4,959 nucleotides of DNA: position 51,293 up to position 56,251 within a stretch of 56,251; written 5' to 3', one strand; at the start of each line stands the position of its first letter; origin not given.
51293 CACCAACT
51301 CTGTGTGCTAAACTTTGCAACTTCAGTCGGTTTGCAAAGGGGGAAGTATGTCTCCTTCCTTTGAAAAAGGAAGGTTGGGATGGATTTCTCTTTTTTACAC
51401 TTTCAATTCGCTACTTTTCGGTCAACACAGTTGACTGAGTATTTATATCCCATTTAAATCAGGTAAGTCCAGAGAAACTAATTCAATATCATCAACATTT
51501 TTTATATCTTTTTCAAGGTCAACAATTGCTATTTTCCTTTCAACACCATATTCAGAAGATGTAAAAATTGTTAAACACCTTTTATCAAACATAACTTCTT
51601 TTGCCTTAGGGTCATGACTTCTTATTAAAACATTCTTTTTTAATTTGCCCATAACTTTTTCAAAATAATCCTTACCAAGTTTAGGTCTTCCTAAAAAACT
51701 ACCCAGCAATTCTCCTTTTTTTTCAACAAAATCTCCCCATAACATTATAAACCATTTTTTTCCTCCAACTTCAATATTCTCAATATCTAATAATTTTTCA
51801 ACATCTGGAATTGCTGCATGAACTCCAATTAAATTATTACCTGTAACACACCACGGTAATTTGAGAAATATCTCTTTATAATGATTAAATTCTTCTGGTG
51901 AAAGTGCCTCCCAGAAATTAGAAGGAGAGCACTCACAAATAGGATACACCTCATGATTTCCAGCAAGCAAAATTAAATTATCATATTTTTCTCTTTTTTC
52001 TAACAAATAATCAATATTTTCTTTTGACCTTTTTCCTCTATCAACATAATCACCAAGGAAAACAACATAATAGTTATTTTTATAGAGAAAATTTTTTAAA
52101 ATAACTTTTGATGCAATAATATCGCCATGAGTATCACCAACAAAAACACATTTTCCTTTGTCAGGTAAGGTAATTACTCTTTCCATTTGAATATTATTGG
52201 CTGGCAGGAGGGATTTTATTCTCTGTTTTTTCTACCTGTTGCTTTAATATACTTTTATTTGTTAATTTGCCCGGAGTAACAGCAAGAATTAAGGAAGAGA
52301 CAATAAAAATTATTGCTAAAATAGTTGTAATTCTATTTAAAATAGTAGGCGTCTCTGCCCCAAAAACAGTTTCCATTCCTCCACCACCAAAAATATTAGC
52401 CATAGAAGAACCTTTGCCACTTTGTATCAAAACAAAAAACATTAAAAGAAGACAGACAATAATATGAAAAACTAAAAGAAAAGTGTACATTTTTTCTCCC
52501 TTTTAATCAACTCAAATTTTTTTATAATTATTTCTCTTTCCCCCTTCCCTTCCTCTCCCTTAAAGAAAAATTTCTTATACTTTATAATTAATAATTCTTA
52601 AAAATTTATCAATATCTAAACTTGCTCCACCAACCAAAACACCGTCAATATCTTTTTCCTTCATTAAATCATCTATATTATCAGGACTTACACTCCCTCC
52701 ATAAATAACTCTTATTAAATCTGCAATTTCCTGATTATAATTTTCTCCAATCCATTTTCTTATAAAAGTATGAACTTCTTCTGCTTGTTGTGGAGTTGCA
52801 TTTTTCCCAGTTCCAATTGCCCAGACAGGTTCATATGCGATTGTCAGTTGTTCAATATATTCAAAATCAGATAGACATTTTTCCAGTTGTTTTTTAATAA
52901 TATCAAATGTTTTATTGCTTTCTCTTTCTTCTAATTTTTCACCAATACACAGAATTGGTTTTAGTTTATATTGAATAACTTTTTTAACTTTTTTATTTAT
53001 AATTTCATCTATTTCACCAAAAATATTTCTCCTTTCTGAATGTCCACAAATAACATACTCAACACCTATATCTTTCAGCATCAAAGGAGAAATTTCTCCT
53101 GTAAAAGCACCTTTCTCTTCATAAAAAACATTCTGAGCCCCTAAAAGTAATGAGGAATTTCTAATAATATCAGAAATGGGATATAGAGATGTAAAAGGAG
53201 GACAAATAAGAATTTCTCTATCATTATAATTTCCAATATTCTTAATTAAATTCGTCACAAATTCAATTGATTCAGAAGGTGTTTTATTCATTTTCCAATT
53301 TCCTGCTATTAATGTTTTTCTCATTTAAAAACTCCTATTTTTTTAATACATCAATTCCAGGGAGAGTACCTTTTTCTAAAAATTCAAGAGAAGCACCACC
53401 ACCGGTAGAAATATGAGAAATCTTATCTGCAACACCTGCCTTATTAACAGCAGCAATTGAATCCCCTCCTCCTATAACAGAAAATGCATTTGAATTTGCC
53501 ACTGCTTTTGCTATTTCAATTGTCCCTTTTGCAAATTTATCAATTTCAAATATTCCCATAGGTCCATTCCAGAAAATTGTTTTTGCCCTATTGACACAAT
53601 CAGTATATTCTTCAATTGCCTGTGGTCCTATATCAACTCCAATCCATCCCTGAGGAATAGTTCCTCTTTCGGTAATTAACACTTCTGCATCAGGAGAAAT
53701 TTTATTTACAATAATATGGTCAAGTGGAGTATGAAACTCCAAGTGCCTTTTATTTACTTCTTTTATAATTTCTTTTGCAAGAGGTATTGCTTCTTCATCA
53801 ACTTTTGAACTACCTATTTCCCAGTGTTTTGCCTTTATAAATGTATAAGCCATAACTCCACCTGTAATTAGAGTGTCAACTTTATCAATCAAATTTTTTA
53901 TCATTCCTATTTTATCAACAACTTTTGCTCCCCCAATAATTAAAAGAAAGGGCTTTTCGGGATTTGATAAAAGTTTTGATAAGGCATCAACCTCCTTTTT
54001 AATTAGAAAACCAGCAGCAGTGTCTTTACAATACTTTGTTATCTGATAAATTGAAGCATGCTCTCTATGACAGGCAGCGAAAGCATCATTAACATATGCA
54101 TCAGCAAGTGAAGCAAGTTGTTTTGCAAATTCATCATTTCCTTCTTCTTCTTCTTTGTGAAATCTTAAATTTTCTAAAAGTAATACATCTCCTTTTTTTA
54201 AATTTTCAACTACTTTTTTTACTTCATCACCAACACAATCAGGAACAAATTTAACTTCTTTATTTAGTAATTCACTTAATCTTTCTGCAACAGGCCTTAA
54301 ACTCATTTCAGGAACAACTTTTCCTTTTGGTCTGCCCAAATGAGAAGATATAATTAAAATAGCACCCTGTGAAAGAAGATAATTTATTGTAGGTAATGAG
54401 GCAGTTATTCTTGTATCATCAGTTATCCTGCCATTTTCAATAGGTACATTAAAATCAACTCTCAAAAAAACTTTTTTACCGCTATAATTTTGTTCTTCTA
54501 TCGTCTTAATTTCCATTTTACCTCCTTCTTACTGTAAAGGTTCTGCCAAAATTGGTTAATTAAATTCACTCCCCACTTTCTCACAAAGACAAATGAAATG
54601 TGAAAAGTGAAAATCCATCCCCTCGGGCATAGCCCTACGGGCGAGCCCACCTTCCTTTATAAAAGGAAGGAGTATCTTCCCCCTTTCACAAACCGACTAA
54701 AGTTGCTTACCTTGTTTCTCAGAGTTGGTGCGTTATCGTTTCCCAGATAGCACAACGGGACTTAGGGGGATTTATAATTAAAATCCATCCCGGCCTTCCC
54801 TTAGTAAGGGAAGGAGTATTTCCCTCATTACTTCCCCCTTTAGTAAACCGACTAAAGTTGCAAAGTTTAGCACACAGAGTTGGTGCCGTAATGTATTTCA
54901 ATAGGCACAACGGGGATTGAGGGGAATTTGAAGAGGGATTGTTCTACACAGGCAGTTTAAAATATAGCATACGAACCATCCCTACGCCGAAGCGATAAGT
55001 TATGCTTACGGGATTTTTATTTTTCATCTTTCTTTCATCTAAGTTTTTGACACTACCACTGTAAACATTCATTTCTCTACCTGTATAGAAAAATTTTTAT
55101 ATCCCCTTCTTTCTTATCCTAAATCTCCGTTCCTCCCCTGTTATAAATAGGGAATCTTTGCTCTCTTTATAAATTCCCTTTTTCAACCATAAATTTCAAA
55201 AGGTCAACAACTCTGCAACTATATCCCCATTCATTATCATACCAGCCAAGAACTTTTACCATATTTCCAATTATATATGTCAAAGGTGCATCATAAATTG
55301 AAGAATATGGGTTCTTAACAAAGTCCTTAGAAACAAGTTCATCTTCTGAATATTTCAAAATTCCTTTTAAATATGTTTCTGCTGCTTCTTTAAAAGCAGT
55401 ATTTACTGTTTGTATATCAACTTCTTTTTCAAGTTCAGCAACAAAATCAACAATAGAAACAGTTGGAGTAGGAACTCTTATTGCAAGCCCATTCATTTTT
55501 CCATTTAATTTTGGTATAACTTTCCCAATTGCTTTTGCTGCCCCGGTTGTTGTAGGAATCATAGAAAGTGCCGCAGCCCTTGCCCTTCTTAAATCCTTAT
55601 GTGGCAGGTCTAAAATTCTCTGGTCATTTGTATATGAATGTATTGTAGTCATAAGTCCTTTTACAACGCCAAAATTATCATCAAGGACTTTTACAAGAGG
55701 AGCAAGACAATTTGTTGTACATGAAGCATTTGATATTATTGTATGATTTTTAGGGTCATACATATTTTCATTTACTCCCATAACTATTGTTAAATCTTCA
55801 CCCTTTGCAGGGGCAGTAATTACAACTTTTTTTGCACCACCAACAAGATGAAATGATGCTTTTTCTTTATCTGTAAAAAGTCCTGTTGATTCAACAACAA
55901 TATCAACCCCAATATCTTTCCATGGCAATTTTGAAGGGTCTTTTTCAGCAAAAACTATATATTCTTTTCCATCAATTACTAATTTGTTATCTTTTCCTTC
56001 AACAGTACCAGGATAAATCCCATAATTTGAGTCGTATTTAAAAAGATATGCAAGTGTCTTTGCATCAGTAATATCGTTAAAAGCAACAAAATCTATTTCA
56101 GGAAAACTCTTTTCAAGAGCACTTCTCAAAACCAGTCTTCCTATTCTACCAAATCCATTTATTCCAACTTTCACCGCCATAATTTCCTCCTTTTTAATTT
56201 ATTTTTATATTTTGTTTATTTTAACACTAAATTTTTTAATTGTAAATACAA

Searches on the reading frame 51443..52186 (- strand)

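Call 91: search_protein_families(library=pfam, proteins=[window:51443-52186:-], max_evalue=0.0001)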
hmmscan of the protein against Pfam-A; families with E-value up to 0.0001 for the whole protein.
window:51443-52186:- (247 aa): 1 family
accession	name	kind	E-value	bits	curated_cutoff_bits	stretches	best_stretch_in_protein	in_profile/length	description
PF00149.33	Metallophos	-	5.9e-16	59.9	21.5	1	13-152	3-142/191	Calcineurin-like phosphoesterase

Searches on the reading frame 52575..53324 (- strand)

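Call 91: search_protein_families(library=pfam, proteins=[window:52575-53324:-], max_evalue=0.0001)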
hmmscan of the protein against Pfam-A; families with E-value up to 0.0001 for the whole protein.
window:52575-53324:- (249 aa): 1 family
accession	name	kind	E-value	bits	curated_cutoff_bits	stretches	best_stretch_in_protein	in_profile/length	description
PF00121.24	TIM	-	3.7e-98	328.4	20.1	1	5-247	2-244/245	Triosephosphate isomerase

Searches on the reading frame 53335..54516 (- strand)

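Call 91: search_protein_families(library=pfam, proteins=[window:53335-54516:-], max_evalue=0.0001)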
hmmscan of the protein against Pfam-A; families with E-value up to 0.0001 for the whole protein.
window:53335-54516:- (393 aa): 1 family
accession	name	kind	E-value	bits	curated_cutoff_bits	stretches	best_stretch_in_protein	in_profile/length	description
PF00162.24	PGK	-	3.8e-158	526.9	27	1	6-381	1-377/379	Phosphoglycerate kinase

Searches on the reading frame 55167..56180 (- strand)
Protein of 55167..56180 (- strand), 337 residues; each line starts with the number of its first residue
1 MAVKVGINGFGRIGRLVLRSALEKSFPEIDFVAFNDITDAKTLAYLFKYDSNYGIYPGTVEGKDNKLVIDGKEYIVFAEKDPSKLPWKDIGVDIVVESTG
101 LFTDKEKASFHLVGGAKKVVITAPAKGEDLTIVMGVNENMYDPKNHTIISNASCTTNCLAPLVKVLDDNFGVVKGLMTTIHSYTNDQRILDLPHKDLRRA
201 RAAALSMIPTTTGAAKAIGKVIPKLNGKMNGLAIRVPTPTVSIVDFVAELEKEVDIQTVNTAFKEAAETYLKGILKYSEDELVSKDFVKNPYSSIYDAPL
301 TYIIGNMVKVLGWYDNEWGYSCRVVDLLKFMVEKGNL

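Call 91: search_protein_families(library=pfam, proteins=[window:55167-56180:-], max_evalue=0.0001)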
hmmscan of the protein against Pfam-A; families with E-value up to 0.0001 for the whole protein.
window:55167-56180:- (337 aa): 2 families
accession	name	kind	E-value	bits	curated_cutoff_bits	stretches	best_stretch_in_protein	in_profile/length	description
PF02800.25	Gp_dh_C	-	3e-66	222.3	24.4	1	159-314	1-158/158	Glyceraldehyde 3-phosphate dehydrogenase, C-terminal domain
PF00044.30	Gp_dh_N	-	1.2e-37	128.7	31.7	1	3-105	1-101/101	Glyceraldehyde 3-phosphate dehydrogenase, NAD binding domain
